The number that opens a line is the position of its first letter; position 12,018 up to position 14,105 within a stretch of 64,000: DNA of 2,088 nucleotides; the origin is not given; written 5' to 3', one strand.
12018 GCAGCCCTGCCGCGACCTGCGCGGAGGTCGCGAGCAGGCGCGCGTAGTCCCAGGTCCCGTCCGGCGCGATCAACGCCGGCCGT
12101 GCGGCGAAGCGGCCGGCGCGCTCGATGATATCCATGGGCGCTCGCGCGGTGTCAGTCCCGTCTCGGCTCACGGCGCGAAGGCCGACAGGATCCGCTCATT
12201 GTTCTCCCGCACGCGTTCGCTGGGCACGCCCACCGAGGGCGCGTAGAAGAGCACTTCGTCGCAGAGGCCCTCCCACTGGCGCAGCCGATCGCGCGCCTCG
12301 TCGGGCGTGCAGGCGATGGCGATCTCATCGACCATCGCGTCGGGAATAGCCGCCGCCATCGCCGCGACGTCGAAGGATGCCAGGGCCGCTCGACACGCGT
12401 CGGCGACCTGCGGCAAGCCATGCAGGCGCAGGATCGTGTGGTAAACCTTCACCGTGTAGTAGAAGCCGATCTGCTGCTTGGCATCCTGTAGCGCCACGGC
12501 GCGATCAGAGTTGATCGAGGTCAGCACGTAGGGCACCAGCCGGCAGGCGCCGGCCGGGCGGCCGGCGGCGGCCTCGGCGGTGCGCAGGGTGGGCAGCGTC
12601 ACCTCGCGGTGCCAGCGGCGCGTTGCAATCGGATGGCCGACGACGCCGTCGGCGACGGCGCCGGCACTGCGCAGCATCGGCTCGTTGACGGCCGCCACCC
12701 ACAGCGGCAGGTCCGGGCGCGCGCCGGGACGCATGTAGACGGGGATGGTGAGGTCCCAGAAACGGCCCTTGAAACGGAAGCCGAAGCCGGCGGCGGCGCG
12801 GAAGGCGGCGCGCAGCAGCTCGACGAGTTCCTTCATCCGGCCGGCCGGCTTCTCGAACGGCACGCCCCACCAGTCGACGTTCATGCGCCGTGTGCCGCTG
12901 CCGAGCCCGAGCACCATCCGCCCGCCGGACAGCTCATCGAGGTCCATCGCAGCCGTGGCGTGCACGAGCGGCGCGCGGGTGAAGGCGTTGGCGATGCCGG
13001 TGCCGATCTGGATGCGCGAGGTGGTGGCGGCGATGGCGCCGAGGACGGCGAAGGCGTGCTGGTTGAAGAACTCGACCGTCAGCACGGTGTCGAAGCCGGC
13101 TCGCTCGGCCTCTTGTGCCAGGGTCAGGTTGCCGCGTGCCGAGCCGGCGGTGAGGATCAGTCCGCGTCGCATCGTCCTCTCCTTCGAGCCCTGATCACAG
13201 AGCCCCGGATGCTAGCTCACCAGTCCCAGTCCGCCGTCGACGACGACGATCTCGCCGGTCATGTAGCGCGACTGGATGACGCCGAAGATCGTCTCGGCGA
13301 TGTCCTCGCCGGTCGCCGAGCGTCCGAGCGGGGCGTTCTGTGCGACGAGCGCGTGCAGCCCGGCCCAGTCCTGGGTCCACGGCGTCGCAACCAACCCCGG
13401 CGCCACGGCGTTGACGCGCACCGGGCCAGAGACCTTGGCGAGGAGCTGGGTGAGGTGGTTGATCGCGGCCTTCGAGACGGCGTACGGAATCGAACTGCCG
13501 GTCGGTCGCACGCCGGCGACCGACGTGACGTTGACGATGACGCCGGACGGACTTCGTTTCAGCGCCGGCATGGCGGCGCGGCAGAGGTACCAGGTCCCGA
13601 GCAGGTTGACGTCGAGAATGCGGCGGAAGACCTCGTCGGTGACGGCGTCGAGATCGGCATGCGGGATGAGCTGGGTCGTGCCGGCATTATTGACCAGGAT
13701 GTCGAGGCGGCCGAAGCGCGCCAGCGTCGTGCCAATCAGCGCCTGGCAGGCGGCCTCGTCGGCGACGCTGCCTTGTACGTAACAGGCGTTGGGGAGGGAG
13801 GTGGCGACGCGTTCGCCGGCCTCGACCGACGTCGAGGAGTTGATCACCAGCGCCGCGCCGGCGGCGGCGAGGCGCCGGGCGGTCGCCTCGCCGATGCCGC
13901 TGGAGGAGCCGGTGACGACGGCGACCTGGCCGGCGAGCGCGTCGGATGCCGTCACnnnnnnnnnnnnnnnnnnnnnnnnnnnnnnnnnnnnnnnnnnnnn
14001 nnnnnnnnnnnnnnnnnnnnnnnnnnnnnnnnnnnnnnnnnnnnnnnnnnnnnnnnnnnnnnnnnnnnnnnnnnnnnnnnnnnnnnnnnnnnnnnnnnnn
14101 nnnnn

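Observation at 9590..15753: TetR-headed, translationally coupled six-gene cluster: diiron oxygenase, SDR, LLM (possibly F420) oxidoreductase, acyl-CoA synthetase and PAPS sulfotransferase; a candidate sulfated-lipid or metabolite pathway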

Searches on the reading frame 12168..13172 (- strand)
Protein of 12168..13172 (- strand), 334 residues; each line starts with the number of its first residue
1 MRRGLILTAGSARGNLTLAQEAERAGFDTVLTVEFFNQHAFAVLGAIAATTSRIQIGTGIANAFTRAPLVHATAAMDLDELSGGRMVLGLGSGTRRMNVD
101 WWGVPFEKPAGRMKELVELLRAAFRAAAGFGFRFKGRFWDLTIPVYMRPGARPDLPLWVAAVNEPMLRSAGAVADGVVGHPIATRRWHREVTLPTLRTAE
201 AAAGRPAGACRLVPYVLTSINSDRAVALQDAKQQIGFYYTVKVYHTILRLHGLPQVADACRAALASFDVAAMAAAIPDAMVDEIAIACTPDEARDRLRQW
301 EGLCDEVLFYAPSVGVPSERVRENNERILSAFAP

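Call 5: search_protein_families(library=pfam, proteins=[window:12168-13172:-], max_evalue=0.01)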
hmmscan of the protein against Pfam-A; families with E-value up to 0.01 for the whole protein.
window:12168-13172:- (334 aa): 1 family
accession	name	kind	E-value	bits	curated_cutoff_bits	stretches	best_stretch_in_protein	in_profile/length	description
PF00296.26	Bac_luciferase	-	7.9e-59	200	27.9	1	9-303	18-310/314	Luciferase-like monooxygenase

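Call 6: search_protein_families(library=ncbifam, proteins=[window:12168-13172:-], max_evalue=0.01)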
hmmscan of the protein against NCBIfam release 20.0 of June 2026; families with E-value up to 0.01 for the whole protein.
window:12168-13172:- (334 aa): 30 families (the best 25 are shown)
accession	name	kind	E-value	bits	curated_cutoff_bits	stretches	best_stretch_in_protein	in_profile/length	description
TIGR03617.1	F420_MSMEG_2256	subfamily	6.6e-59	199.4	278.15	1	19-314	1-303/318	TIGR03617 family F420-dependent LLM class oxidoreductase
NF002619.0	PRK02271.1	equivalog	2.1e-41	142.3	276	1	17-312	18-308/329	5,10-methylenetetrahydromethanopterin reductase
TIGR03555.1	F420_mer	equivalog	3.5e-38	131.8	348.7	1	19-299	18-293/325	5,10-methylenetetrahydromethanopterin reductase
TIGR03564.1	F420_MSMEG_4879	subfamily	8.3e-36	124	234.25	1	18-260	4-240/265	TIGR03564 family F420-dependent LLM class oxidoreductase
TIGR04024.1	F420_NP1902A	hypoth_equivalog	1e-35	123.1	345.4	1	18-329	20-325/330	TIGR04024 family LLM class F420-dependent oxidoreductase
TIGR03559.1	F420_Rv3520c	subfamily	1.9e-34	119.2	335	1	11-302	11-316/325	LLM class F420-dependent oxidoreductase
TIGR03841.1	F420_Rv3093c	subfamily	1.4e-30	106.8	213.65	1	15-300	12-284/298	LLM class F420-dependent oxidoreductase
TIGR03619.1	F420_Rv2161c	subfamily_domain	5e-26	91.8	166.9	1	38-232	44-235/247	TIGR03619 family F420-dependent LLM class oxidoreductase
TIGR03621.1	F420_MSMEG_2516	subfamily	4.8e-24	85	213.15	1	10-179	11-174/295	TIGR03621 family F420-dependent LLM class oxidoreductase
TIGR03857.1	F420_MSMEG_2249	hypoth_equivalog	2.6e-23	82.8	218.4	1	12-244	13-240/329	TIGR03857 family LLM class F420-dependent oxidoreductase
TIGR03560.1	F420_Rv1855c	subfamily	1.3e-19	70.9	231.4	1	16-160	16-173/227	TIGR03560 family F420-dependent LLM class oxidoreductase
TIGR03571.1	lucif_BA3436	subfamily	7.5e-17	61.5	303.9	1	39-126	68-155/304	TIGR03571 family LLM class oxidoreductase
TIGR03620.1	F420_MSMEG_4141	subfamily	1e-13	51.3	219.8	1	15-122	20-121/280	TIGR03620 family F420-dependent LLM class oxidoreductase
TIGR03557.1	F420_G6P_family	subfamily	7.9e-12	44.9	210.4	1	17-180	17-188/316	TIGR03557 family F420-dependent LLM class oxidoreductase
TIGR03842.1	F420_CPS_4043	hypoth_equivalog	1.7e-11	43.8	295.45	1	10-210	10-198/329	TIGR03842 family LLM class F420-dependent oxidoreductase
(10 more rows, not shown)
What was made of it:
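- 12168..13172 (-): Luciferase-like oxidoreductase (LLM1), probably F420-dependent. The best NCBIfam hit is TIGR03617, at 199 bits against a cut-off of 278 (calls 5, 6).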

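Call 35: search_solved_structures(query=window:12168-13172:-, max_evalue=0.00001)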
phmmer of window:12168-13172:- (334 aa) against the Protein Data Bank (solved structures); distinct sequences matched with E-value up to 0.00001: 13.
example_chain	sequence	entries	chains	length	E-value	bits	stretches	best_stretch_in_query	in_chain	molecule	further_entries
1z69_A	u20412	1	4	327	7.4e-30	107.5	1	19-315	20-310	Coenzyme F420-dependent N(5),N(10)-methylenetetrahydromethanopterin reductase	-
8qq8_A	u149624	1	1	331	1.5e-29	106.5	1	22-299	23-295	5,10-methylenetetrahydromethanopterin reductase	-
8qpl_A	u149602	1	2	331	1.5e-29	106.5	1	22-299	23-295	5,10-methylenetetrahydromethanopterin reductase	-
8qpm_A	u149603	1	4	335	1.5e-29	106.5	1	22-299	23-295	5,10-methylenetetrahydromethanopterin reductase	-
1f07_A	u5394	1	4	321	9.7e-25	90.7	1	18-297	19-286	COENZYME F420-DEPENDENT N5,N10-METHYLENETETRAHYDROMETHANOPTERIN REDUCTASE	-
1ezw_A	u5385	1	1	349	3.4e-24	88.9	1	19-300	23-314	COENZYME F420-DEPENDENT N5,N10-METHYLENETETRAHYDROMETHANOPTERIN REDUCTASE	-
9hav_A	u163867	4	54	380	8.8e-11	44.8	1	18-187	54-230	Luciferase family protein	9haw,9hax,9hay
9gnc_A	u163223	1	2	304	1.9e-08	37.2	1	19-125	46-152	Putative F420-dependent oxidoreductase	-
9g64_A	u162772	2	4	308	2.9e-08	36.5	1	19-125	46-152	F420-dependent oxidoreductase | Putative F420-dependent oxidoreductase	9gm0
5lxe_A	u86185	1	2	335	3.8e-08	36.2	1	41-260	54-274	F420-dependent glucose-6-phosphate dehydrogenase 1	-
9gkh_A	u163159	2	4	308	5.5e-08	35.6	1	19-125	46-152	Putative F420-dependent oxidoreductase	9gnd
3b4y_A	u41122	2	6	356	7.6e-07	31.9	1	41-283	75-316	PROBABLE F420-DEPENDENT GLUCOSE-6-PHOSPHATE DEHYDROGENASE FGD1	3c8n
7bip_A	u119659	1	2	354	3.4e-06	29.7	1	15-205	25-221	Luciferase-like monooxygenase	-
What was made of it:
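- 12168..13172 (-): The best PDB hit is F420-dependent Mer, 7e-30 (call 35).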

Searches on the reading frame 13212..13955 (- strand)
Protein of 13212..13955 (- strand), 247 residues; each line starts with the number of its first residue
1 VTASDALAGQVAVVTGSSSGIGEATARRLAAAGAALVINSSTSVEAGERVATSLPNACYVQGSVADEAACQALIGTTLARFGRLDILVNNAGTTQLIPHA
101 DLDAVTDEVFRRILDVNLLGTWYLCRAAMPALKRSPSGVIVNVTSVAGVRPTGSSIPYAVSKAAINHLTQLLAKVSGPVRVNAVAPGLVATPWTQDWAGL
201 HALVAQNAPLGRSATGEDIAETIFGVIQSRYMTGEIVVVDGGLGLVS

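Call 5: search_protein_families(library=pfam, proteins=[window:13212-13955:-], max_evalue=0.01)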
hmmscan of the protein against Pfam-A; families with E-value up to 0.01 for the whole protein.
window:13212-13955:- (247 aa): 5 families
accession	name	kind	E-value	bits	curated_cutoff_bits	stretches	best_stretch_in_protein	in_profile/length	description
PF13561.12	adh_short_C2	-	9.2e-51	173.1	27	1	18-243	5-235/236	Enoyl-(Acyl carrier protein) reductase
PF00106.31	adh_short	-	4e-48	163.9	26.6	1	10-196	1-189/195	short chain dehydrogenase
PF08659.16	KR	-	9.7e-10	39.1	22.6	1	12-171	3-162/180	KR domain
PF23441.1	SDR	-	2e-08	34.4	27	1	7-245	5-257/258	SDR-like rossmann domain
PF01370.27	Epimerase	-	0.00059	19.8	20.9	1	13-174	2-158/240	NAD dependent epimerase/dehydratase family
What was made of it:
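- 13212..13955 (-): Classical short-chain dehydrogenase/reductase. Its GTG start overlaps the diiron stop codon (GTGA). Pfam adh_short and adh_short_C2 (call 5).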

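Call 6: search_protein_families(library=ncbifam, proteins=[window:13212-13955:-], max_evalue=0.01)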
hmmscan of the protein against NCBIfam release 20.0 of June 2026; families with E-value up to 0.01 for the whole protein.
window:13212-13955:- (247 aa): 227 families (the best 25 are shown)
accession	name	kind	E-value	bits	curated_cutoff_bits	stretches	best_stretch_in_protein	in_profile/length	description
NF005559.1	PRK07231.1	subfamily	1e-59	202.1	215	1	7-243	2-247/249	glucose 1-dehydrogenase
NF052558.1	MBtsdlDhBudC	equivalog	1.6e-50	172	270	1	8-243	2-241/250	meso-2,3-butanediol dehydrogenase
NF004791.0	PRK06138.1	equivalog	1.3e-46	158.9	312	1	6-243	2-249/252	SDR family oxidoreductase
NF004198.0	PRK05653.1-3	equivalog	1.1e-45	156.1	296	1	6-243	4-246/248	3-oxoacyl-ACP reductase FabG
NF009466.0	PRK12826.1-2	subfamily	2e-45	155.2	222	1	10-243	4-244/248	3-oxoacyl-ACP reductase FabG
NF049979.1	AlphHSDSHdhA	equivalog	1.2e-44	152.8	350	1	7-245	1-248/258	7alpha-hydroxysteroid dehydrogenase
TIGR01830.1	3oxo_ACP_reduc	equivalog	6.4e-44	150.4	297.75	1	12-243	1-238/239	3-oxoacyl-[acyl-carrier-protein] reductase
NF005067.0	PRK06484.1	equivalog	1.1e-42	146.3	713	1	9-243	9-251/524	short chain dehydrogenase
NF004197.0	PRK05653.1-1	equivalog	2.6e-42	145.2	332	1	5-243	3-246/249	3-oxoacyl-ACP reductase FabG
NF004818.0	PRK06172.1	equivalog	1.5e-41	142.4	336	1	5-243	3-250/253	SDR family oxidoreductase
NF006598.0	PRK09135.1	equivalog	2.9e-41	141.7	288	1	9-245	6-247/249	pteridine reductase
NF005893.0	PRK07856.1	equivalog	5.1e-41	140.6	255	1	6-242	6-240/255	SDR family oxidoreductase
NF006693.0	PRK09242.1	equivalog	1.6e-40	138.9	328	1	6-243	7-253/258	SDR family oxidoreductase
NF005446.0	PRK07035.1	equivalog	1.8e-40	138.8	373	1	6-243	8-253/255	SDR family oxidoreductase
NF009468.0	PRK12826.1-4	equivalog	4.2e-40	138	318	1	5-243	3-247/256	SDR family oxidoreductase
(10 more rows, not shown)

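Call 36: search_solved_structures(query=window:13212-13955:-, max_evalue=1e-30)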
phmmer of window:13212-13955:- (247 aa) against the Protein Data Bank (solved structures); distinct sequences matched with E-value up to 1e-30: 22.
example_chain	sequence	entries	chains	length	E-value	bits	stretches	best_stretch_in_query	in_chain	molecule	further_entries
5iz4_A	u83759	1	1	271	1.5e-36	129.3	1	10-244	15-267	Putative short-chain dehydrogenase/reductase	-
4mow_A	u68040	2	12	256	4.8e-35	124.4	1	6-243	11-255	Glucose 1-dehydrogenase | Putative glucose 1-dehydrogenase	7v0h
4rzh_A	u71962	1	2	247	2.4e-34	122.1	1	6-243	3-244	3-oxoacyl-[acyl-carrier protein] reductase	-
8hjw_A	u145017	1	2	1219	1.2e-33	119.9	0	8-190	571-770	Short-chain dehydrogenase/reductase SDR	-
8sy8_A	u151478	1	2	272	3.2e-33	118.4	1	8-243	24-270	4-formylbenzenesulfonate dehydrogenase TsaC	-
5en4_A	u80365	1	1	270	1.1e-32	116.6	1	5-243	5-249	17-beta-hydroxysteroid dehydrogenase 14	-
6hno_A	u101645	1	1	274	1.1e-32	116.6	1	5-243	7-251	17-beta-hydroxysteroid dehydrogenase 14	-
2hq1_A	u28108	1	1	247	1.2e-32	116.6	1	7-243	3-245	Glucose/ribitol dehydrogenase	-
5hs6_A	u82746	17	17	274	1.2e-32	116.6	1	5-243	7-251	17-beta-hydroxysteroid dehydrogenase 14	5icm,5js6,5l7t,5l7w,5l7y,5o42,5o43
9ng1_A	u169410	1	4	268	1.2e-32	116.6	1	7-244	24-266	2,3-dihydroxy-2,3-dihydro-p-cumate dehydrogenase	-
6gbt_A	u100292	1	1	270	1.2e-32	116.5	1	5-243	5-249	17-beta-hydroxysteroid dehydrogenase 14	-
6ffb_A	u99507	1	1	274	1.3e-32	116.5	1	5-243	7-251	17-beta-hydroxysteroid dehydrogenase 14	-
1yde_A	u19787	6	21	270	1.3e-32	116.5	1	5-243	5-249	Retinal dehydrogenase/reductase 3 | 17-beta-hydroxysteroid dehydrogenase 14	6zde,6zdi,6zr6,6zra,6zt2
5ics_A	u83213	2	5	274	1.3e-32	116.4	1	5-243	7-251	17-beta-hydroxysteroid dehydrogenase 14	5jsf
6g4l_A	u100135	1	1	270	1.7e-32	116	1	5-244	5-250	17-beta-hydroxysteroid dehydrogenase 14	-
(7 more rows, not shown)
